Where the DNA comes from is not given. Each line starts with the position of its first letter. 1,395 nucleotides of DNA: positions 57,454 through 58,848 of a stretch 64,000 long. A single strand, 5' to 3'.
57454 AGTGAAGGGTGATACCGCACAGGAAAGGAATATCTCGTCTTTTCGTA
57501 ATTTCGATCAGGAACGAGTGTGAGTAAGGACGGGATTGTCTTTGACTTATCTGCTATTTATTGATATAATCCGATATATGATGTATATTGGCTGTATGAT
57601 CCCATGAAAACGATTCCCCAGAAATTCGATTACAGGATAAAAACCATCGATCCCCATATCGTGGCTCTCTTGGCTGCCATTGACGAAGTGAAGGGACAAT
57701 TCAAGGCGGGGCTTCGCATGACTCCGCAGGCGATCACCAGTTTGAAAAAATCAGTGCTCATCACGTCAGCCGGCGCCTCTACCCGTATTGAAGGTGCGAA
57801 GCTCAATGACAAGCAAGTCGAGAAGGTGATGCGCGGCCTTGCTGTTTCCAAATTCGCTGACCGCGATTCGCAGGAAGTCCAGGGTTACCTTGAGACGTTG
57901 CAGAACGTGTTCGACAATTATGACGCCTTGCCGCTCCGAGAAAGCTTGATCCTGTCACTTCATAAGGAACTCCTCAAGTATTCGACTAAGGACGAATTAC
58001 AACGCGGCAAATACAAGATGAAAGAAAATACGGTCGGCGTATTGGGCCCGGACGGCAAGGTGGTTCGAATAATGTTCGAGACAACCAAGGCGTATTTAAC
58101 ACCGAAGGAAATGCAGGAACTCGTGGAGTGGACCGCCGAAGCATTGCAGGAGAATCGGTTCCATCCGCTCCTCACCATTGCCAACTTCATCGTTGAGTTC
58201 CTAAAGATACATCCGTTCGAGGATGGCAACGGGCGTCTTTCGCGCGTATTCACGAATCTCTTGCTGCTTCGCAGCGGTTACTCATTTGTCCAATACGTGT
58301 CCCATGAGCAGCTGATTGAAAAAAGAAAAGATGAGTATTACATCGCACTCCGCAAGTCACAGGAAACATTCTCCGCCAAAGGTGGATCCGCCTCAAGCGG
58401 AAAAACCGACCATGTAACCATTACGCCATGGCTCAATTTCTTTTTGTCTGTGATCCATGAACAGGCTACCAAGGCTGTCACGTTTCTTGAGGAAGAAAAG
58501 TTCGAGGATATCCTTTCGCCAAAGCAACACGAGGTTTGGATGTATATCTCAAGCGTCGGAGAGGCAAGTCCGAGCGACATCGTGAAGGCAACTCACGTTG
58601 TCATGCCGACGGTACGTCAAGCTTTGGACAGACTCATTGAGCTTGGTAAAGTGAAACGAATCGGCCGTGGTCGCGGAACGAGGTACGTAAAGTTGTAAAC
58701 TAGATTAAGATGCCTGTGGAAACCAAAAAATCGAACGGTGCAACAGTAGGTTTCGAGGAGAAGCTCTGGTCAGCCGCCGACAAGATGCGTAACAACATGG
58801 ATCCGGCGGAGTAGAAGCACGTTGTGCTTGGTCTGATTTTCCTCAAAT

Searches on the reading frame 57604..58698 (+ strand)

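Call 52: search_protein_families(library=pfam, proteins=[window:57604-58698:+], max_evalue=0.00001)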
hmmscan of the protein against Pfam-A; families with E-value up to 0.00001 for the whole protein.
window:57604-58698:+ (364 aa): 1 family
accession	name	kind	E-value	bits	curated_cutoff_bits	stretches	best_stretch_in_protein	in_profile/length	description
PF02661.23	Fic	-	3.2e-16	60.4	24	1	110-221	1-93/93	Fic/DOC family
